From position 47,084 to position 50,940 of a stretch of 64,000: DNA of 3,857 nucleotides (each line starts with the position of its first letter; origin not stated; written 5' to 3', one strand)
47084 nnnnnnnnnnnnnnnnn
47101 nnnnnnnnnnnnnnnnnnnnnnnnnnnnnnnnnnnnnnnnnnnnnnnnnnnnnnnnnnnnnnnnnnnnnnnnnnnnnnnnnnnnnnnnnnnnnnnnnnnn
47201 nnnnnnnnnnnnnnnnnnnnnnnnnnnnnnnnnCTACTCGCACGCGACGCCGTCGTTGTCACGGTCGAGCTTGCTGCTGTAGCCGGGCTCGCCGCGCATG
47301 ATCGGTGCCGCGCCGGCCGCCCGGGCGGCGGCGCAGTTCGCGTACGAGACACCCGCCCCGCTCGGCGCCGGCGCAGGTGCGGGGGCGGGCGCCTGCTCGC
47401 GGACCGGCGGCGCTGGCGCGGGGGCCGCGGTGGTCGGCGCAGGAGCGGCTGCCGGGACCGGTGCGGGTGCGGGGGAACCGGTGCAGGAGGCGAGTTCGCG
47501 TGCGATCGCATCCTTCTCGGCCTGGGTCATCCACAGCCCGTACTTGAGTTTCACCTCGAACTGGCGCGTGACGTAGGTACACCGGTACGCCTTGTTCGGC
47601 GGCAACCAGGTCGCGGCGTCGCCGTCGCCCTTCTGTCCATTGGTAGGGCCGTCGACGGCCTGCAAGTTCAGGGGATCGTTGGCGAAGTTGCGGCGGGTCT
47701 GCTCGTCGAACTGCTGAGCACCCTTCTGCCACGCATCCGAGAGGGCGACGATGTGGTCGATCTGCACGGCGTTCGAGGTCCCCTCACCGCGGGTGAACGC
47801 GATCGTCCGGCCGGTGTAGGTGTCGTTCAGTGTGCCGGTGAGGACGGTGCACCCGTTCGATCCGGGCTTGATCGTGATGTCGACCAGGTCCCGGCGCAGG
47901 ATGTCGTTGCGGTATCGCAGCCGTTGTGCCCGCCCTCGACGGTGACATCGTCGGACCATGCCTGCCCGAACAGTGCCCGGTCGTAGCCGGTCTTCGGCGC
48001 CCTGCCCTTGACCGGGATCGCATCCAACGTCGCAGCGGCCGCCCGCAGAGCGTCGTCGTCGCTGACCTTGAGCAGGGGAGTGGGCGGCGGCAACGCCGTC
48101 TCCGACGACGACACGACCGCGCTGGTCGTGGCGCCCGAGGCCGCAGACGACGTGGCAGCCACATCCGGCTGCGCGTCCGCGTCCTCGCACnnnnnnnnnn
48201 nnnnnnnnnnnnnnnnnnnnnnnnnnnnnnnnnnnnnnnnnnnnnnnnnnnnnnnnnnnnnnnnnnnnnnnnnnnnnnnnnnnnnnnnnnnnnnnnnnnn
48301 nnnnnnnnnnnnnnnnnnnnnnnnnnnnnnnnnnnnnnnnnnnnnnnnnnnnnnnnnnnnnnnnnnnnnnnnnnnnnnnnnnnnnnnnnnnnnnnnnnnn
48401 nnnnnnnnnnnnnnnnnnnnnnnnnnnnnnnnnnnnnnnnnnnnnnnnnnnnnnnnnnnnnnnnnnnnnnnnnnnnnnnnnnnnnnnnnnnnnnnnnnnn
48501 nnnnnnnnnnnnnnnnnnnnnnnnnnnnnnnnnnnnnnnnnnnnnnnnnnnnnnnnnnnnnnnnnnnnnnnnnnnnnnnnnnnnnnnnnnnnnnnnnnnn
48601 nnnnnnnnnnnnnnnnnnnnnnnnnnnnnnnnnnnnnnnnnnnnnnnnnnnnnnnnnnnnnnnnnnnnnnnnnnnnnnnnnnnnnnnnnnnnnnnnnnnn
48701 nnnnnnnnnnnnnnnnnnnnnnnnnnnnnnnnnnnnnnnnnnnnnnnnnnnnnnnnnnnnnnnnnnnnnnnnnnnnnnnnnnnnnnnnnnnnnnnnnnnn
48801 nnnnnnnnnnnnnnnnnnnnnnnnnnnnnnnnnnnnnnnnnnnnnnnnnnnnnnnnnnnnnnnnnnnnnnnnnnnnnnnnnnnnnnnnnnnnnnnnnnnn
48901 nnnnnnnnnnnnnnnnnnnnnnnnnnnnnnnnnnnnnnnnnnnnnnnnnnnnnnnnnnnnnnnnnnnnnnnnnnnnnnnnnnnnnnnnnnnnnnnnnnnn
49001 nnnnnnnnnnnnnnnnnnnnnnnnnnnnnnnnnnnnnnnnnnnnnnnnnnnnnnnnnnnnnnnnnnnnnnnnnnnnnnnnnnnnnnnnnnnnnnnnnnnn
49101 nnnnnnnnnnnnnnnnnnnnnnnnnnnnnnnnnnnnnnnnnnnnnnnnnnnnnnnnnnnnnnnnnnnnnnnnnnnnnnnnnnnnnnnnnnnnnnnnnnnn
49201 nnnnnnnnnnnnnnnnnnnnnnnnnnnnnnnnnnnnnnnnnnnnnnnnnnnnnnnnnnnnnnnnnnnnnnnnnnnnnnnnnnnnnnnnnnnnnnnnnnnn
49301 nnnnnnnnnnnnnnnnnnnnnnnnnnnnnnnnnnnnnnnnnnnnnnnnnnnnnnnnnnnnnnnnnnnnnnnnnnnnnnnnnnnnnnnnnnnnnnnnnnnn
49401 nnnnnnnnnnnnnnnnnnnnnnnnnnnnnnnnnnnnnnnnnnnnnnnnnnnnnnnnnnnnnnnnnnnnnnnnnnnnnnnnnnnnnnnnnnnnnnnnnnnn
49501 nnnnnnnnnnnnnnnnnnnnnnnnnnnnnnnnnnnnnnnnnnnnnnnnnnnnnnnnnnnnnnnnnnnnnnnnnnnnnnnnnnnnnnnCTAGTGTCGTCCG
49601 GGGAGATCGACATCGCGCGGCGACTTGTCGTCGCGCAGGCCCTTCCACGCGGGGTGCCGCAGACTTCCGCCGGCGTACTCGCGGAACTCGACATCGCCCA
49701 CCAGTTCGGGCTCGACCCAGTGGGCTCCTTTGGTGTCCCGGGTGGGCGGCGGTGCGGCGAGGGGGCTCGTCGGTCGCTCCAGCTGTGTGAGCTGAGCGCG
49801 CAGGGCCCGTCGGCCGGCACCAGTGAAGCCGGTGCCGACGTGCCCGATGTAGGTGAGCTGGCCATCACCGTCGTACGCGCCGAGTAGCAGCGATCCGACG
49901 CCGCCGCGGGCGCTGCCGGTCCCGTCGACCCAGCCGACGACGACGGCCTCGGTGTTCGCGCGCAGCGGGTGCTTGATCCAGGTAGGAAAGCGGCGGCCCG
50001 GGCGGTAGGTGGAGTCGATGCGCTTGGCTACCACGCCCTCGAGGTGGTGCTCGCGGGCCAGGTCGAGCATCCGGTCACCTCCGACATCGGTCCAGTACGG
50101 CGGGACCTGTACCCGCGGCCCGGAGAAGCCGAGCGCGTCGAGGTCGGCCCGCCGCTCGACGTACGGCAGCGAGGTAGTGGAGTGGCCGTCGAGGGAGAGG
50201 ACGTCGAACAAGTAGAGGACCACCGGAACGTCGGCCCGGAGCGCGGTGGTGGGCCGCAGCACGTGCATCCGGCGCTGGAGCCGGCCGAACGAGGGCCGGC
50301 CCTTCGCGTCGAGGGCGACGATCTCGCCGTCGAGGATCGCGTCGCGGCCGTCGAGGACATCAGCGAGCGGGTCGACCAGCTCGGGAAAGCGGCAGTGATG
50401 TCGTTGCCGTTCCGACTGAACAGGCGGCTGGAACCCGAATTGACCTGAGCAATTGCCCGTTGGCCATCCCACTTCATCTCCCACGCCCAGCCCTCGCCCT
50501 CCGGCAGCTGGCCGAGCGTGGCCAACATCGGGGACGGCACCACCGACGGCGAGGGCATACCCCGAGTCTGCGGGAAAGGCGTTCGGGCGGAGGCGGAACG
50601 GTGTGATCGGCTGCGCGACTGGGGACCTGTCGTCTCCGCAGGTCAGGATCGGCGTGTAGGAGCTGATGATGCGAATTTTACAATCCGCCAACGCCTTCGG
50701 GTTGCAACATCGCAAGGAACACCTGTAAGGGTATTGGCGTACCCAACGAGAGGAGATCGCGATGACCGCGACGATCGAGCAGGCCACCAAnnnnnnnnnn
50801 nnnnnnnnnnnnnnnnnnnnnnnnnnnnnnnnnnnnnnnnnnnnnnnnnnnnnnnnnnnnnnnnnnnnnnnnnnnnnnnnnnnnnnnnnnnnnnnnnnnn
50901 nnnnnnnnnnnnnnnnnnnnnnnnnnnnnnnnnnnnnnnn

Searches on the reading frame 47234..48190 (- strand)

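Call 107: search_protein_families(library=pfam, proteins=[window:47234-48190:-], max_evalue=0.01)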
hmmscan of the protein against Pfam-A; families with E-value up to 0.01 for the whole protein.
window:47234-48190:- (318 aa): 2 families
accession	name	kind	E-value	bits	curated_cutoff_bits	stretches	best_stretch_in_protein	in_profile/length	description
PF07510.16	GmrSD_C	-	3.5e-25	88.9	23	1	94-231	3-137/138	GmrSD restriction endonucleases, C-terminal domain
PF05901.16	Excalibur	-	3.1e-17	63.1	22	1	283-318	1-36/36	Excalibur calcium-binding domain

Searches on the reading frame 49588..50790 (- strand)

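Call 3: search_protein_families(library=pfam, proteins=[window:49588-50790:-], max_evalue=0.1)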
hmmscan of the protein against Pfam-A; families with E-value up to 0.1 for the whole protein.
window:49588-50790:- (400 aa): 2 families
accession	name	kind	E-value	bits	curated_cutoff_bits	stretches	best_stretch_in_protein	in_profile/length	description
PF04679.21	DNA_ligase_A_C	-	7.4e-29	100.5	27.5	1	295-389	2-94/94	ATP dependent DNA ligase C terminal region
PF01068.26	DNA_ligase_A_M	-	1.4e-18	67.7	26.2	1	134-273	55-202/204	ATP dependent DNA ligase domain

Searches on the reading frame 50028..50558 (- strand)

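Call 107: search_protein_families(library=pfam, proteins=[window:50028-50558:-], max_evalue=0.01)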
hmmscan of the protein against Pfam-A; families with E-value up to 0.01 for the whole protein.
window:50028-50558:- (176 aa): 1 family
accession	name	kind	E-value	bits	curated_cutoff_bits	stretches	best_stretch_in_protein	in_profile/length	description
PF01068.26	DNA_ligase_A_M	-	7.4e-08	32.8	26.2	1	21-62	19-60/204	ATP dependent DNA ligase domain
